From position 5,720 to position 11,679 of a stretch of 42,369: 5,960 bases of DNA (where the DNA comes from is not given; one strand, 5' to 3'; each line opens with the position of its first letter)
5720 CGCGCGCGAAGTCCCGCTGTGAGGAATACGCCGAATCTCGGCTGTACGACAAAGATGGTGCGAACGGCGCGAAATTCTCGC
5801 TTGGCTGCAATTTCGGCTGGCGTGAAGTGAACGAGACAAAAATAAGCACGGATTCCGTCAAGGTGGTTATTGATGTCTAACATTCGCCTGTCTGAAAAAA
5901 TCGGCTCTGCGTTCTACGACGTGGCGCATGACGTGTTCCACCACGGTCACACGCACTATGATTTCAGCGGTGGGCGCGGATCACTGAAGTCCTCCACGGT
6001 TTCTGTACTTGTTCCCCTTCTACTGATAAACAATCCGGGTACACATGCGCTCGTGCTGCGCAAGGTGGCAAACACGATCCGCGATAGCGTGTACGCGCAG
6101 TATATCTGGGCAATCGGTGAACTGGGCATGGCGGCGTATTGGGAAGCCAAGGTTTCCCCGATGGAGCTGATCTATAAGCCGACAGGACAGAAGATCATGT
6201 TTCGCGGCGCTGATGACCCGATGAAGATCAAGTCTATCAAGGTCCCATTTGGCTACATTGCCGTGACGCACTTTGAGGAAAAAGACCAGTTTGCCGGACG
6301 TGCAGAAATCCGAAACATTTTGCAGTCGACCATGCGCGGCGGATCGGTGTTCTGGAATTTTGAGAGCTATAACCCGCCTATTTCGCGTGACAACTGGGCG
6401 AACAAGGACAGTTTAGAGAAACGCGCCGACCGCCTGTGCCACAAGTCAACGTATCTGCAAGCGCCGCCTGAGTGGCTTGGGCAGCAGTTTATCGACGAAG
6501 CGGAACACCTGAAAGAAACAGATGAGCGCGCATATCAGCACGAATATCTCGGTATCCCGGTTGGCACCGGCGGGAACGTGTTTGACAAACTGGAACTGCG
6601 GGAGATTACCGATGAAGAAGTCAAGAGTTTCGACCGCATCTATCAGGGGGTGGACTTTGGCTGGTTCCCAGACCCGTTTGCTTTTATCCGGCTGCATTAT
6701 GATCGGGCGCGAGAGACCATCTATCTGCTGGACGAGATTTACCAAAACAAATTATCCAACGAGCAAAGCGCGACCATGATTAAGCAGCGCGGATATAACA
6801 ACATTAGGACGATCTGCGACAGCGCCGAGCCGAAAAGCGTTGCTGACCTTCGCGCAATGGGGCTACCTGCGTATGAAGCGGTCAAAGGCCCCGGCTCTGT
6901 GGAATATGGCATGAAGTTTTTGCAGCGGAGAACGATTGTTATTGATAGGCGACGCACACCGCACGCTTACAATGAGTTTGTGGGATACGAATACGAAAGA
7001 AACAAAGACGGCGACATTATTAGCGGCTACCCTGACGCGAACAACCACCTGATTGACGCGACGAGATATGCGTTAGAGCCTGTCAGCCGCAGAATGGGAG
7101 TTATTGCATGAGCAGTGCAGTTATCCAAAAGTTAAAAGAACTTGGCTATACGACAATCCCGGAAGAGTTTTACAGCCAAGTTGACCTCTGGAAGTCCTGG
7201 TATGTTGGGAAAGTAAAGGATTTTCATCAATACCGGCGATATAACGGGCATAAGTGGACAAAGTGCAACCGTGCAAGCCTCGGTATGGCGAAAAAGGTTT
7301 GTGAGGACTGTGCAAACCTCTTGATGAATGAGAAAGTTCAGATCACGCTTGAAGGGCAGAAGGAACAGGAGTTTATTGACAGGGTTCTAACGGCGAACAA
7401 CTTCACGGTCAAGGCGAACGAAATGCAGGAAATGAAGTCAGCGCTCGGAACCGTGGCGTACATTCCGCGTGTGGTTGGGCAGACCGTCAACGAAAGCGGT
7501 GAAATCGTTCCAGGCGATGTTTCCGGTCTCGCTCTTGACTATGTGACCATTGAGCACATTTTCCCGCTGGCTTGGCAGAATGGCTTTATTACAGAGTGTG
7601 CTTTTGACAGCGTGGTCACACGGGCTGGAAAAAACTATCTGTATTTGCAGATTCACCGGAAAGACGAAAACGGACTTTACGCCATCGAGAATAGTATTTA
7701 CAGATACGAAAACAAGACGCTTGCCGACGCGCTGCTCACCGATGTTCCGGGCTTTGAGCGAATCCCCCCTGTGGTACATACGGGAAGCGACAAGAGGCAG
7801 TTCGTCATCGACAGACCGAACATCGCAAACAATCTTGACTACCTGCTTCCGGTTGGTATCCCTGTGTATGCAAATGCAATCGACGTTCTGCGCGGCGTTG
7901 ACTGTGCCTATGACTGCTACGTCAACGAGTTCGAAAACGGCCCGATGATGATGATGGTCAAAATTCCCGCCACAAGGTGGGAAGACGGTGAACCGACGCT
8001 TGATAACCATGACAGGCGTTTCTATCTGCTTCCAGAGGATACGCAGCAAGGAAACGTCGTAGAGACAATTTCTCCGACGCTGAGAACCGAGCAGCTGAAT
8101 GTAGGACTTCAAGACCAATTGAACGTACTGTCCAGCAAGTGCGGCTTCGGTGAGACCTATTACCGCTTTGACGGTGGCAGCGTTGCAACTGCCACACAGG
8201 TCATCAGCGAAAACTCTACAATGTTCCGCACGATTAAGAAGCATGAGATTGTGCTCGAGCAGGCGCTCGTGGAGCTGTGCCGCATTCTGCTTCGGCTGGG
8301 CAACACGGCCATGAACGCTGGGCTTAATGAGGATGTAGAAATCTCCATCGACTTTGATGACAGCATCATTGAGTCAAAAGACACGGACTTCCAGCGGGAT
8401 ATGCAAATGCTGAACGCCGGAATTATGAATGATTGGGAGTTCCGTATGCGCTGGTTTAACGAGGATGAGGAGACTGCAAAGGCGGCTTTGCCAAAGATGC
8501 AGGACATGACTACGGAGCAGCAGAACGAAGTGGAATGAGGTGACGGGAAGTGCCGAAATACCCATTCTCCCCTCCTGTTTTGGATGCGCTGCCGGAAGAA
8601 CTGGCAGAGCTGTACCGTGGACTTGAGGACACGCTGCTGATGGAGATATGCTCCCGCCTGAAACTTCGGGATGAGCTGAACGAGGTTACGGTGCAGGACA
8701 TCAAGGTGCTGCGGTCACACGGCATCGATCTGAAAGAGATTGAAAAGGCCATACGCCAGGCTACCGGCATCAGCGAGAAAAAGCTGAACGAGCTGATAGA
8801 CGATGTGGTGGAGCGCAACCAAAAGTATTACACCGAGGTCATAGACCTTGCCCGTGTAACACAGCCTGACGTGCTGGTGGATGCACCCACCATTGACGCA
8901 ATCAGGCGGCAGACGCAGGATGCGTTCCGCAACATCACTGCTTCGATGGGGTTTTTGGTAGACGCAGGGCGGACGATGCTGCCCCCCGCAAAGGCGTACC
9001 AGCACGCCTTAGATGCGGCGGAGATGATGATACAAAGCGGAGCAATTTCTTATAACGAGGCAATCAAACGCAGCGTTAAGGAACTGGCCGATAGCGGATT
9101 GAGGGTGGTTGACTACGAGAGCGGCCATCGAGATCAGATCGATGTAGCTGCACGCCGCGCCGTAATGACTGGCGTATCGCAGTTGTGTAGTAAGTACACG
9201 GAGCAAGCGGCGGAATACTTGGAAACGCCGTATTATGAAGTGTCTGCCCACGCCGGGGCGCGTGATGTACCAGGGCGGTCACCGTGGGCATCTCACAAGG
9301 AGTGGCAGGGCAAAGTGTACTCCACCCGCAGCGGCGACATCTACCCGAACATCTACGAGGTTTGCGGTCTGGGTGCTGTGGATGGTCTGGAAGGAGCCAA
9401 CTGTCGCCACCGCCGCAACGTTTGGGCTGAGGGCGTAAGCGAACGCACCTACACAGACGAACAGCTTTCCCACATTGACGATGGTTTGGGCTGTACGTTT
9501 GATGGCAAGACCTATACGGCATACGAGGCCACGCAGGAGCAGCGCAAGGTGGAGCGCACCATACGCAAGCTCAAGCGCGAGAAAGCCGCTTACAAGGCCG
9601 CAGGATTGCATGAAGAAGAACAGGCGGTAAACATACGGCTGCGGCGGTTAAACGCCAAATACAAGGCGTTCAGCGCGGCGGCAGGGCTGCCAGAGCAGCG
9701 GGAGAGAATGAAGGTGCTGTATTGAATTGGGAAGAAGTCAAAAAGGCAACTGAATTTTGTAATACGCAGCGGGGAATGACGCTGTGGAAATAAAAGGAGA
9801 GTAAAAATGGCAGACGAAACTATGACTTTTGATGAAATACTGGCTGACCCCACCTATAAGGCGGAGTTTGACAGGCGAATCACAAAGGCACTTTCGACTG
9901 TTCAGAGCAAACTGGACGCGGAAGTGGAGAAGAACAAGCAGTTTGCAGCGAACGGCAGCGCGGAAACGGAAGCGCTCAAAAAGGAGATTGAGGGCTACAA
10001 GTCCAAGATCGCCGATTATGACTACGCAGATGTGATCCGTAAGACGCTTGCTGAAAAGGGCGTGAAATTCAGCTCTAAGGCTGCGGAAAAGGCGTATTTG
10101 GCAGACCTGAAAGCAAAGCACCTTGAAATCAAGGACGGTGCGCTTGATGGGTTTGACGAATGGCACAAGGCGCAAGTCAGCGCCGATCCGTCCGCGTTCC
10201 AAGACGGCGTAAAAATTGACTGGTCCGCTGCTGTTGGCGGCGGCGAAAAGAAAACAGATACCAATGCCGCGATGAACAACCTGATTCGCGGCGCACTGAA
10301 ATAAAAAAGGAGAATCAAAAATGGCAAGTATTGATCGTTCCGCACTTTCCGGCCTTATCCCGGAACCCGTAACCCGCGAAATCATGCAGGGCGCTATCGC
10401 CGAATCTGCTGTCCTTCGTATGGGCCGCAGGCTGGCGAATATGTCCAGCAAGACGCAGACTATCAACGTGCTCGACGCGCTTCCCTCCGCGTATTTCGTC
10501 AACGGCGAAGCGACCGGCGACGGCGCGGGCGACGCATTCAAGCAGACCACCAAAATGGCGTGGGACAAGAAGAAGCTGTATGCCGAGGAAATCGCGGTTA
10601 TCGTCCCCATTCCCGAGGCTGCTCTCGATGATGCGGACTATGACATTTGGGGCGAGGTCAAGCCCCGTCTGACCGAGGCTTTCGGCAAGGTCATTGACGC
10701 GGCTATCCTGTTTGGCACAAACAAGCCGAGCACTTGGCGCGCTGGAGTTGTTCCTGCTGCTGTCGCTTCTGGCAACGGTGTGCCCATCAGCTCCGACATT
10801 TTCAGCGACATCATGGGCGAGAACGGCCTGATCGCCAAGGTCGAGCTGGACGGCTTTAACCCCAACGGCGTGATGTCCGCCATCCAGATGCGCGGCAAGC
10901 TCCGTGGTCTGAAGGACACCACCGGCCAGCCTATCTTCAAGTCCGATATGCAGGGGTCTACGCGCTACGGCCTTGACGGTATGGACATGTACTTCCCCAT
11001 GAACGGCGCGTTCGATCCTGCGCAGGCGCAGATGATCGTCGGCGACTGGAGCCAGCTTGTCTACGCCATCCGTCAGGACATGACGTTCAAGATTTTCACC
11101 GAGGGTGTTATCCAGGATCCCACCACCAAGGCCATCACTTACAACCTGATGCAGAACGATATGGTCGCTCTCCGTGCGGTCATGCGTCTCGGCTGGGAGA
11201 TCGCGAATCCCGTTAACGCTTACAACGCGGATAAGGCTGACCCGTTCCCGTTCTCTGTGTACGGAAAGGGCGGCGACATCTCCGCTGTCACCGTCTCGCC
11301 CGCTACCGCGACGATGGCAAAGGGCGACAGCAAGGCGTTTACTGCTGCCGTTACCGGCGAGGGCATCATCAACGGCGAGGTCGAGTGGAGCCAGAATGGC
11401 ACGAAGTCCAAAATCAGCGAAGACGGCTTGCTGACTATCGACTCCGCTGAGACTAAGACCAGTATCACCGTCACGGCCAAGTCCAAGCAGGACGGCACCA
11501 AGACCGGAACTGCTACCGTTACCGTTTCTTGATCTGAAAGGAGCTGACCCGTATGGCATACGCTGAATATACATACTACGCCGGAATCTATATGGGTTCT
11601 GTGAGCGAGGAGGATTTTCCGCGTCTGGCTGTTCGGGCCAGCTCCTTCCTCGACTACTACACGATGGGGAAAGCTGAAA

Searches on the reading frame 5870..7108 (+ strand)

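Call 66: search_protein_families(library=phrogs, proteins=[window:5870-7108:+], max_evalue=1e-8)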
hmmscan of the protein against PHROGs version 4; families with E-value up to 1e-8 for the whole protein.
window:5870-7108:+ (413 aa): 6 families
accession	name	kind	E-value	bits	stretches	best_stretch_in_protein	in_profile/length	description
phrog_3717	-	head and packaging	5.2e-52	178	1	8-274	4-269/277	terminase large subunit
phrog_5653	-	head and packaging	6.8e-47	160.8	1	233-404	6-179/199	terminase large subunit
phrog_2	-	head and packaging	5.2e-42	145.6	1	22-407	273-594/807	terminase large subunit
phrog_18557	-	head and packaging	6.4e-28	97.7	1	336-409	3-77/88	terminase large subunit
phrog_6672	-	head and packaging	1.5e-25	90.4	1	282-407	5-131/145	terminase large subunit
phrog_8711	-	head and packaging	2.8e-13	50.7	1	11-90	9-88/89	terminase large subunit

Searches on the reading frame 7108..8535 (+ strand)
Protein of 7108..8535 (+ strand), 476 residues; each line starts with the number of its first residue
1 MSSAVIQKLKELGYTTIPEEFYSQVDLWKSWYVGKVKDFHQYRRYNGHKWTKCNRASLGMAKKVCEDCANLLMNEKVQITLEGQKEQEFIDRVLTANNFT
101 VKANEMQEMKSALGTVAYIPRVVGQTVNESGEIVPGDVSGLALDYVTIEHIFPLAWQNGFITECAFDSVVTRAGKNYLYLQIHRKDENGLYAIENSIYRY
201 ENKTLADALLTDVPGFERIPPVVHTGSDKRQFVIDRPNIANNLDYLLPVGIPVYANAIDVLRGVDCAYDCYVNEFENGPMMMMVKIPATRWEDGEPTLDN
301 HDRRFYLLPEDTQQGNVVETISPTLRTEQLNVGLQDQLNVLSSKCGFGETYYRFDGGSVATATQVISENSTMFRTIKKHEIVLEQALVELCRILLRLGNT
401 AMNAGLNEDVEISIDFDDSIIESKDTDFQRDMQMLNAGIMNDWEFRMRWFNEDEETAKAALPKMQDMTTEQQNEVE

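Call 66: search_protein_families(library=phrogs, proteins=[window:7108-8535:+], max_evalue=1e-8)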
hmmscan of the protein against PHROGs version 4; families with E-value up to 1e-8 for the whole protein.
window:7108-8535:+ (476 aa): 1 family
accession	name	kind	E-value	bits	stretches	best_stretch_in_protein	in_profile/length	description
phrog_533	-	head and packaging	4.3e-109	366.3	1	6-473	16-485/495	portal protein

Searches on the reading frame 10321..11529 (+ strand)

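Call 66: search_protein_families(library=phrogs, proteins=[window:10321-11529:+], max_evalue=1e-8)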
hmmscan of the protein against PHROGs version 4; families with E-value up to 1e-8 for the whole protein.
window:10321-11529:+ (403 aa): 1 family
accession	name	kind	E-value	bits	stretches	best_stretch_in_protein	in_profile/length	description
phrog_10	-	head and packaging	8e-50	171.6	1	2-401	358-738/752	major head protein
